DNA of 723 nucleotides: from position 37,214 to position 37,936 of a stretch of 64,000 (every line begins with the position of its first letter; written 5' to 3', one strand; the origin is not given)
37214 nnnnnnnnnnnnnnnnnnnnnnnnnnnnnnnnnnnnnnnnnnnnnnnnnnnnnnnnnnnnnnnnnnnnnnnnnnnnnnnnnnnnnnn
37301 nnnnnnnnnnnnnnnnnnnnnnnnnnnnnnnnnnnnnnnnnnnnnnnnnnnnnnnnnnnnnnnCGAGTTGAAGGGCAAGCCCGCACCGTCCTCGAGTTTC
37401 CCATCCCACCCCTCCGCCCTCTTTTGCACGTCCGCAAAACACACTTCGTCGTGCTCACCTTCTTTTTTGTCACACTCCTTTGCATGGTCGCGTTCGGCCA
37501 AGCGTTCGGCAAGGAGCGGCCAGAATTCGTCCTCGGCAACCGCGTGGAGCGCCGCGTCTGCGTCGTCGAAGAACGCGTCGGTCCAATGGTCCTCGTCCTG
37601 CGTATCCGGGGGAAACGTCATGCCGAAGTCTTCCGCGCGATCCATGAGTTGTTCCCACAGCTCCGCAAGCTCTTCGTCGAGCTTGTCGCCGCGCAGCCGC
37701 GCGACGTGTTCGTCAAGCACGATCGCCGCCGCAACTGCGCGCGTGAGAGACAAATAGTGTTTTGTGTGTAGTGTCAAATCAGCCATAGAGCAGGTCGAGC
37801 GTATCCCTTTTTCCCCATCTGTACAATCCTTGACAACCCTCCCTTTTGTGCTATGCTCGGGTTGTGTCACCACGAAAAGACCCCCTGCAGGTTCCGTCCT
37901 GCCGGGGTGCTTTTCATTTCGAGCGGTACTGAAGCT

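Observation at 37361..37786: Highly acidic 141-aa protein embedded between NYN nuclease and HARE-HTH nuclease genes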

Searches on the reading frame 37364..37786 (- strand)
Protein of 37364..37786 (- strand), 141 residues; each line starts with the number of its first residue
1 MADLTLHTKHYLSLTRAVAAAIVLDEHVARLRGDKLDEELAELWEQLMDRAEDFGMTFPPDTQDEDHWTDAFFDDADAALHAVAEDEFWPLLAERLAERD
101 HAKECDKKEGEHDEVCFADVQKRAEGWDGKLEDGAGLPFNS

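Call 5: search_protein_families(library=pfam, proteins=[window:37364-37786:-], max_evalue=0.01)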
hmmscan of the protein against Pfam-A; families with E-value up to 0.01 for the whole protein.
window:37364-37786:- (141 aa): 0 families

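Call 6: find_homologous_proteins(query=window:37364-37786:-, max_evalue=0.001)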
Query window:37364-37786:- (141 aa): 6 proteins with E <= 0.001 among 1634 candidates.
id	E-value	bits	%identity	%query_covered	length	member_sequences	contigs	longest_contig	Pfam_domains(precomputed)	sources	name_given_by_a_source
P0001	1.2e-88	312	100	100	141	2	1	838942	-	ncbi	-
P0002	9.2e-60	219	72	96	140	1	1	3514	-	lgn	-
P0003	2.6e-57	211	70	95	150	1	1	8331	-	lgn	-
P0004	3.5e-46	175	63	96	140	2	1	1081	-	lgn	-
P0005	1.2e-45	173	62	96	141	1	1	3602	-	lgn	-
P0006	4.3e-43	165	60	95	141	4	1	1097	-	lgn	-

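Call 7: search_protein_families(library=phrogs, proteins=[window:37364-37786:-], max_evalue=1)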
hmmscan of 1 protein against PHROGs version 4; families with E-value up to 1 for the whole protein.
window:37364-37786:- (141 aa): 1 family
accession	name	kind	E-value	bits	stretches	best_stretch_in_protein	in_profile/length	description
phrog_4656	-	unknown function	0.31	12.1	1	10-35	40-62/66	-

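Call 8: search_protein_families(library=padloc, proteins=[window:37364-37786:-], max_evalue=0.1)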
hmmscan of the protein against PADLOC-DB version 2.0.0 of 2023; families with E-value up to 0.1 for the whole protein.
window:37364-37786:- (141 aa): 0 families

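Call 9: search_solved_structures(query=window:37364-37786:-, max_evalue=10)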
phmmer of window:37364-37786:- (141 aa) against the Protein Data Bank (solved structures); distinct sequences matched with E-value up to 10: 22.
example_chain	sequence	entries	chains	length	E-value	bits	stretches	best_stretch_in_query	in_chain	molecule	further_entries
5xhm_A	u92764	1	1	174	0.15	15.3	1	71-132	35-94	Ferritin, middle subunit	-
5j8s_A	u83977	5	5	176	0.34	14.1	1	71-132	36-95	Ferritin, middle subunit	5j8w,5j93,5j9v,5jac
4mjy_A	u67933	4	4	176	0.8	12.9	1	71-132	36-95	Ferritin, middle subunit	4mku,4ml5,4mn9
4lpm_A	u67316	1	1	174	0.92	12.7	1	71-132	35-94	Ferritin, middle subunit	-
6i9p_A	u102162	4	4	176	0.95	12.7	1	71-132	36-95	Ferritin, middle subunit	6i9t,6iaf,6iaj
4lpn_A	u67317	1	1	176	0.95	12.7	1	71-132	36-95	Ferritin, middle subunit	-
5xho_A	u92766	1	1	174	1.2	12.3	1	71-132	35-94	Ferritin, middle subunit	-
9x16_A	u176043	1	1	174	1.2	12.3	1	71-132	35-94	Ferritin, middle subunit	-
9x6r_A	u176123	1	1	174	1.2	12.3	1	71-132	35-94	Ferritin, middle subunit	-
9x0v_A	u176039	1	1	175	1.3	12.3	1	71-132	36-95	Ferritin, middle subunit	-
9wx5_A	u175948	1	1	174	1.3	12.3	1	71-132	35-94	Ferritin, middle subunit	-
9x15_A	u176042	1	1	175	1.3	12.3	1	71-132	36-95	Ferritin, middle subunit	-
9wy3_A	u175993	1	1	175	1.3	12.3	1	71-132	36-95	Ferritin, middle subunit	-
3ka8_A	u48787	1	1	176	1.3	12.2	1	71-132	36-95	Ferritin, middle subunit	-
9x1g_A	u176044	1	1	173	1.4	12.1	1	71-132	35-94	Ferritin, middle subunit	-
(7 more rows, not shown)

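Call 11: find_encoding_contigs(protein=P0003, flank=10000)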
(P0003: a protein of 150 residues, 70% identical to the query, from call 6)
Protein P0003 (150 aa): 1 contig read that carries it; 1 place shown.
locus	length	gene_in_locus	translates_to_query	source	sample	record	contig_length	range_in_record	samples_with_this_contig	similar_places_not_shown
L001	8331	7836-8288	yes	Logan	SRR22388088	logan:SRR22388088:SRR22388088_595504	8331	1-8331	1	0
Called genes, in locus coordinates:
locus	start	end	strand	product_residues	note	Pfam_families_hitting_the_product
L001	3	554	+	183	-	?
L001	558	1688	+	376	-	PF00482:T2SSF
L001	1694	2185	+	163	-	-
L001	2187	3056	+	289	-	-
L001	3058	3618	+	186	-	-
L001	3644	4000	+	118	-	-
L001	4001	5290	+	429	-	PF00614:PLDc (faint), PF13091:PLDc_2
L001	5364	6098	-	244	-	PF01145:Band_7, PF13421:Band_7_1 (faint)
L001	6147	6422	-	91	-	-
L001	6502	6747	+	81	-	-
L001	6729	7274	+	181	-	PF01863:YgjP-like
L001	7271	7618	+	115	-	PF12643:MazG-like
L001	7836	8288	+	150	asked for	-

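Call 12: find_encoding_contigs(protein=P0002, flank=10000)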
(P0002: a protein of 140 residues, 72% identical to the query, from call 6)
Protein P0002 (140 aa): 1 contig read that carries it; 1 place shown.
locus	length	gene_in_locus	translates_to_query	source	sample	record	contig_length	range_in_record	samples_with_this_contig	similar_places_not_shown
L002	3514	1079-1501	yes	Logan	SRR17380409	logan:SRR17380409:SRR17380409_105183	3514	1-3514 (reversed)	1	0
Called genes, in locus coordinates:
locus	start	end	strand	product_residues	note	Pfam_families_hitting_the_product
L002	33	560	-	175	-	-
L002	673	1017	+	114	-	PF03819:MazG (weak), PF12643:MazG-like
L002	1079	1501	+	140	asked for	-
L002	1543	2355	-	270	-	PF14511:RE_EcoO109I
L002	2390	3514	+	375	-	?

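Call 13: find_encoding_contigs(protein=P0005, flank=10000)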
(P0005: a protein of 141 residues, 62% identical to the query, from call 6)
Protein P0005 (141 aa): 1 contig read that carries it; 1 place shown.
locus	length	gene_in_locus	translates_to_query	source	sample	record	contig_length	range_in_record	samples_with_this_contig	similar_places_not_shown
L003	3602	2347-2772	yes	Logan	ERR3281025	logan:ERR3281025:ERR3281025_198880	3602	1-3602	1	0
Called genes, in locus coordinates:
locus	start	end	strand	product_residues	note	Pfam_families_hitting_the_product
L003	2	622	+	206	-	?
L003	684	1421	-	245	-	PF01145:Band_7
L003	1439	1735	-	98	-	-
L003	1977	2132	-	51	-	-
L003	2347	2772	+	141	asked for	-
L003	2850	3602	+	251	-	?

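Call 23: predict_structure(alignment_id=A1)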
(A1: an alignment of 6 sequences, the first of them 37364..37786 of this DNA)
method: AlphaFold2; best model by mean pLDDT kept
length: 141 residues; sequences in the alignment: 6
mean_pLDDT: 72.1   pTM: 0.48
mean pLDDT of the five models: 72.1, 64.9, 64.2, 56.1, 55.3
residues with pLDDT >= 90: 0; 70-90: 101; 50-70: 29; < 50: 11
segments of 3 or more residues with pLDDT < 50: 1-4, 135-141
pLDDT, mean of each block of 10 residues (from residue 1): 55 76 76 80 80 66 58 73 74 80 83 85 80 49 32
secondary structure, 60 per line:
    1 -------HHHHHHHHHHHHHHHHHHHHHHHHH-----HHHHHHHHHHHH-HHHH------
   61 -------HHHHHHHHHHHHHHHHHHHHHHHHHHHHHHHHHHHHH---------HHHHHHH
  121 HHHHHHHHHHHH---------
elements in order: H8-32 H38-49 H51-54 H68-104 H114-132

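Call 24: search_protein_representatives(alignment_id=A1)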
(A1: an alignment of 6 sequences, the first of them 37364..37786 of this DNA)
Query: 6 sequences, 141 profile positions. Proteins with E-value up to 0.001 (for the whole library): 12; up to 1e-10: 6; up to 1e-30: 2. The best 12 are listed.
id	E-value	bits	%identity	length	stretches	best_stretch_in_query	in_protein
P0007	1.9e-69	248.4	-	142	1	1-139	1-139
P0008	5.1e-43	162.7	-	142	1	1-135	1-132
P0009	3.9e-26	108.0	-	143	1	1-137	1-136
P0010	6.8e-21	91.0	-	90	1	1-90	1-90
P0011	2.0e-19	86.3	-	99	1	2-84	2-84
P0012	4.5e-12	62.4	-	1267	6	23-66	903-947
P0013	1.1e-05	41.7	-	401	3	30-95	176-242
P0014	2.7e-05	40.4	-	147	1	3-133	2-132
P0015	7.2e-05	39.1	-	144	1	1-101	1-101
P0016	2.3e-04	37.4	-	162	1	4-134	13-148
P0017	3.7e-04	36.8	-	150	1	3-138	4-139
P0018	8.4e-04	35.6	-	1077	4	117-139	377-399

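Call 26: search_protein_families(library=pfam, proteins=[P0007, P0008, P0009, P0014, P0015, P0016, P0017], max_evalue=1)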
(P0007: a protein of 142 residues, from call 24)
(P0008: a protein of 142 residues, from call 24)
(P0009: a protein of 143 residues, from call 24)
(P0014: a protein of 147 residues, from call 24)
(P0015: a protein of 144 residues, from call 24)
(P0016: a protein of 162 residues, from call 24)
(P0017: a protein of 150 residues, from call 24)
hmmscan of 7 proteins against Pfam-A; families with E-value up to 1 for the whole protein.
P0007 (142 aa): 0 families

P0008 (142 aa): 0 families

P0009 (143 aa): 1 family
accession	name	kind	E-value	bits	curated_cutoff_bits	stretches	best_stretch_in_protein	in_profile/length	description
PF04632.18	FUSC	-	0.56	9.2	30.9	1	21-87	256-320/660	Fusaric acid resistance protein family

P0014 (147 aa): 1 family
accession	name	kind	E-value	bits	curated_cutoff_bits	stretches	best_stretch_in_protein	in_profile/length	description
PF25712.1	crAss_CARGO2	-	0.014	14.7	27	1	53-142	371-463/544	Crassvirus Cargo protein 2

P0015 (144 aa): 0 families

P0016 (162 aa): 1 family
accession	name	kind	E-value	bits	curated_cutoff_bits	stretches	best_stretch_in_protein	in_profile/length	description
PF11860.13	Muramidase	-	0.2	12.4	22.3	0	95-144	28-87/175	N-acetylmuramidase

P0017 (150 aa): 1 family
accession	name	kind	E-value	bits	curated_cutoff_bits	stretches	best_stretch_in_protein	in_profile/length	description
PF21389.3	CASTOR1_ACT-like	-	0.025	15.1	27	0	67-118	28-79/82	Cytosolic arginine sensor for mTORC1 subunit 1/2, ACT-like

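Call 27: search_protein_families(library=ncbifam, proteins=[window:37364-37786:-, P0009, P0014, P0015, P0016, P0017], max_evalue=1)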
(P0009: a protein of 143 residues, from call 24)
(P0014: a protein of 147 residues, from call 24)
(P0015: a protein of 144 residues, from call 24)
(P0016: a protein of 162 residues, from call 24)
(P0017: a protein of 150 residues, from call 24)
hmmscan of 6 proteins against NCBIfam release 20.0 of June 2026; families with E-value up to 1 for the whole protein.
window:37364-37786:- (141 aa): 0 families

P0009 (143 aa): 0 families

P0014 (147 aa): 2 families
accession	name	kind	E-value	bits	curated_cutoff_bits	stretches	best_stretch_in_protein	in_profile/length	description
TIGR02360.1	pbenz_hydroxyl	equivalog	0.051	12.4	538.7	1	76-105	228-257/390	4-hydroxybenzoate 3-monooxygenase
NF006091.0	PRK08243.1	subfamily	0.1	11.4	351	1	75-104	227-256/393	4-hydroxybenzoate 3-monooxygenase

P0015 (144 aa): 0 families

P0016 (162 aa): 0 families

P0017 (150 aa): 0 families

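Call 29: find_homologous_proteins(query=A2, max_evalue=0.001)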
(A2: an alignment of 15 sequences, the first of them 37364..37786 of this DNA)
Query A2 (15 sequences) (141 aa, profile of the alignment): 112 proteins with E <= 0.001 among 6100 candidates.
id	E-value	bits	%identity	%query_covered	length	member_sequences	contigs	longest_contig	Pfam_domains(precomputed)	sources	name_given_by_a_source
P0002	1.6e-60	221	72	96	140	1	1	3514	-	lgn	-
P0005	1.6e-59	218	62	96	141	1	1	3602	-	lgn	-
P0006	2.9e-59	217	60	95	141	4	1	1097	-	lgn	-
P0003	6.3e-58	213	70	95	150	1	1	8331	-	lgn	-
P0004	1.4e-57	212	63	96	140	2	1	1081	-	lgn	-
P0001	5.8e-56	207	100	100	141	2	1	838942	-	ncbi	-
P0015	3.5e-40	155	34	69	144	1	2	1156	-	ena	-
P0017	1.7e-37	147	27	75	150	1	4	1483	-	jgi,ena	jgi:hypothetical protein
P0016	1.4e-34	137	32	75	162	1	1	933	-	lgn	-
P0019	3.5e-24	103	27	91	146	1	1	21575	-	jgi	jgi:hypothetical protein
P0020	8.9e-23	99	25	69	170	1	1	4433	-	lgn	-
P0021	1.1e-22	99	32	43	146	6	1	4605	-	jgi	-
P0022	1.3e-22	98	27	94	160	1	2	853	-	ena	-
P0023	2.4e-22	98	32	60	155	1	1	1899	-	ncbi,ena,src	-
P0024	4.5e-22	97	24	75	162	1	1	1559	-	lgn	-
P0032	3.7e-21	94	23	69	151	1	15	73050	-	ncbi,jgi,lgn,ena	-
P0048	9.2e-20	89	28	75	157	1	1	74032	-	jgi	jgi:hypothetical protein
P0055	2.1e-19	88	31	71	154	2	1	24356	-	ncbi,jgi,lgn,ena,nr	ncbi:hypothetical protein KKD61_02250 [Patescibacteria group bacterium]|nr:hypothetical protein [Pat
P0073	3.4e-18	84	26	94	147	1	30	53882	-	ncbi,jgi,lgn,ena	jgi:hypothetical protein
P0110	4.4e-13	67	22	52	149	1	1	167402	-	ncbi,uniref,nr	ncbi:hypothetical protein [Cohnella silvisoli]|uniref:Uncharacterized protein n=1 Tax=Cohnella silvi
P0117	1.2e-10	60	23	72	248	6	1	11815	-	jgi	-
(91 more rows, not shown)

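Call 30: find_encoding_contigs(protein=P0032, flank=5000, max_places=3)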
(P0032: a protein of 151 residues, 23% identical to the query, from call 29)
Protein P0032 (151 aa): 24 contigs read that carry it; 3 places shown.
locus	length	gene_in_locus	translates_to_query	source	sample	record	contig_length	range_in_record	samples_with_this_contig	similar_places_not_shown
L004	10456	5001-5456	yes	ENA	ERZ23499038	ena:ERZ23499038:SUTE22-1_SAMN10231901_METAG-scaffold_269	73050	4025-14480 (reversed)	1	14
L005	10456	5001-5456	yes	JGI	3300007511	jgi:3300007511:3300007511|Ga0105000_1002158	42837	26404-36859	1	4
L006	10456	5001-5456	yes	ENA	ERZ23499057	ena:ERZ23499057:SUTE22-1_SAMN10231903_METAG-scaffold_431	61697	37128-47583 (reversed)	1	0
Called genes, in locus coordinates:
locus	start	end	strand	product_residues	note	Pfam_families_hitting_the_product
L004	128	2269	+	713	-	PF00009:GTP_EFTU, PF03144:GTP_EFTU_D2, PF22042:EF-G_D2, PF14492:EFG_III, PF16658:RF3_C, PF03764:EFG_IV, PF00679:EFG_C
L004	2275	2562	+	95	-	-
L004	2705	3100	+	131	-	-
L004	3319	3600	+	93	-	PF23477:zf_Tbcl_2 (weak)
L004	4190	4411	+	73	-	-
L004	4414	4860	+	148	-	PF02452:PemK_toxin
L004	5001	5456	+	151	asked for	-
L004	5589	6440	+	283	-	-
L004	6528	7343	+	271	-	PF01555:N6_N4_Mtase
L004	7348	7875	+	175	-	-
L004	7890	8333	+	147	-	-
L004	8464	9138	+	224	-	PF12686:DUF3800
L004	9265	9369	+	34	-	-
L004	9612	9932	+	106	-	-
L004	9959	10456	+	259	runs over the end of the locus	PF00565:SNase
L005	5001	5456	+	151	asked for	-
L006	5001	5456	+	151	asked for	-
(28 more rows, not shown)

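Call 31: find_encoding_contigs(protein=P0073, flank=5000, max_places=3)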
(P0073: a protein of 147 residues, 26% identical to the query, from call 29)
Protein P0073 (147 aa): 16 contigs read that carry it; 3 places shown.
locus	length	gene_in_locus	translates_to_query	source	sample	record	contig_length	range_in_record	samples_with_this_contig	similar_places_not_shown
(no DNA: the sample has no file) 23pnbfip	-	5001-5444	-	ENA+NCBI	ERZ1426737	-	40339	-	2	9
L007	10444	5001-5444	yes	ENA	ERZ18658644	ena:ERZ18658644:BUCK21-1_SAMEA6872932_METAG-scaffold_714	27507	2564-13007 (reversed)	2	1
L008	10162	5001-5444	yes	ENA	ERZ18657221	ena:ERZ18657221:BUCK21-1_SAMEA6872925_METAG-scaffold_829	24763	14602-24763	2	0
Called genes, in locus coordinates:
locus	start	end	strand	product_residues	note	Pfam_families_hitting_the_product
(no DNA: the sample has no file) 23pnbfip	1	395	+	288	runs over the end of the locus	PF01580:FtsK_SpoIIIE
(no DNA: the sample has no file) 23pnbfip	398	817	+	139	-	-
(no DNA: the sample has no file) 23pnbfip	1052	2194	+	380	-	PF13784:Fic_N, PF02661:Fic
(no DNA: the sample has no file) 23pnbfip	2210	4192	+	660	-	PF12161:HsdM_N, PF02384:N6_Mtase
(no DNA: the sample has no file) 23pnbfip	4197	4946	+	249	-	PF01936:NYN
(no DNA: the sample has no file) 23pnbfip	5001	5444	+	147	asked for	-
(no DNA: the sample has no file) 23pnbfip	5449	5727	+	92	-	-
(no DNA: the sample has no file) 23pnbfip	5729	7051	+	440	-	PF01420:Methylase_S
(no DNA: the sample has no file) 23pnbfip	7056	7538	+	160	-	PF08937:ThsB_TIR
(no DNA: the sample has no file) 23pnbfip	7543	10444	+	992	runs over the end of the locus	PF04313:HSDR_N, PF04851:ResIII, PF00270:DEAD, PF18766:SWI2_SNF2, PF22679:T1R_D3-like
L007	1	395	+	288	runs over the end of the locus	PF01580:FtsK_SpoIIIE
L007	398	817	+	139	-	-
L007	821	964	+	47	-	-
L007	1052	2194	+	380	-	PF13784:Fic_N, PF02661:Fic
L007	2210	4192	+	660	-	PF12161:HsdM_N, PF02384:N6_Mtase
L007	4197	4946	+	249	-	PF01936:NYN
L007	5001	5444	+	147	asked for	-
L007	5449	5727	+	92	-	-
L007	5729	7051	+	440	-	PF01420:Methylase_S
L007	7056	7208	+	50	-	-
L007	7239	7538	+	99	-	PF08937:ThsB_TIR (weak)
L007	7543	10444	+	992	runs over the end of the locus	PF04313:HSDR_N, PF04851:ResIII, PF00270:DEAD, PF18766:SWI2_SNF2, PF22679:T1R_D3-like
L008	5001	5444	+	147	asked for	-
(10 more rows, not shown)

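Call 32: find_encoding_contigs(protein=P0110, flank=5000, max_places=2)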
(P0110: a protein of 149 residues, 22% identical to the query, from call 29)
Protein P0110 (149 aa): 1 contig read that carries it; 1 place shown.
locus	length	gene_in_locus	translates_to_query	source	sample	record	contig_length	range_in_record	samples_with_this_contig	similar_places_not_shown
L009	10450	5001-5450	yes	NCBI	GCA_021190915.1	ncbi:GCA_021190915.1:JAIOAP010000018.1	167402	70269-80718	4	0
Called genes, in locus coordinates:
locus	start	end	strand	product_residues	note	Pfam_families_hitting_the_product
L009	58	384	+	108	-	PF11225:DUF3024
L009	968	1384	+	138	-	PF26353:YhfM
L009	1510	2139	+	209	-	PF01966:HD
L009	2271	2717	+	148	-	PF14526:Cass2 (weak)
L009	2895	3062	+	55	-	-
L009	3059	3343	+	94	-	PF00805:Pentapeptide (faint)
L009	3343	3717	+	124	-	PF19581:Glyoxalase_7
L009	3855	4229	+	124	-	PF00903:Glyoxalase, PF22677:Ble-like_N (faint)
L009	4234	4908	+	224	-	PF00702:Hydrolase, PF12710:HAD (weak), PF13419:HAD_2, PF13242:Hydrolase_like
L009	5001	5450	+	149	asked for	-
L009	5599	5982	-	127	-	PF00903:Glyoxalase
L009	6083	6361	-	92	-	PF12840:HTH_20 (weak), PF01022:HTH_5 (weak)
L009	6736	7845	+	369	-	PF12323:HTH_OrfB_IS605, PF01385:OrfB_IS605, PF07282:Cas12f1-like_TNB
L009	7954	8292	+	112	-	-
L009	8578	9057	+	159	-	PF08327:AHSA1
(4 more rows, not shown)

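Call 33: find_encoding_contigs(protein=P0048, flank=5000, max_places=2)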
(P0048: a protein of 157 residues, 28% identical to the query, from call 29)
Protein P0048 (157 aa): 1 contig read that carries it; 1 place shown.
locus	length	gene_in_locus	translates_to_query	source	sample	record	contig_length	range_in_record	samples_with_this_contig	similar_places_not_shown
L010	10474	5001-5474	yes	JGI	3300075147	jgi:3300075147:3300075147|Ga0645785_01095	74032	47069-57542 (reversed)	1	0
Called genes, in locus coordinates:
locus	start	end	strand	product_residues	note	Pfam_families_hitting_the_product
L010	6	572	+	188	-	PF13899:Thioredoxin_7 (faint), PF00085:Thioredoxin, PF13098:Thioredoxin_2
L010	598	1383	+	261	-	PF02683:DsbD_TM, PF13386:DsbD_2 (faint)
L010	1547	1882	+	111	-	-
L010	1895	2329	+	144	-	PF01451:LMWPc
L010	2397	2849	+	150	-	PF07166:DUF1398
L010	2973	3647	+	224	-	-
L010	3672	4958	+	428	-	PF08843:AbiEii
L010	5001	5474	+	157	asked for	-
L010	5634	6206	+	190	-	PF00293:NUDIX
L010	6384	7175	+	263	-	-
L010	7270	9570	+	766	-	PF16656:Pur_ac_phosph_N (weak), PF01471:PG_binding_1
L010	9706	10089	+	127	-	-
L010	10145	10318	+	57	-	-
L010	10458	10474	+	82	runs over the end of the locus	PF01541:GIY-YIG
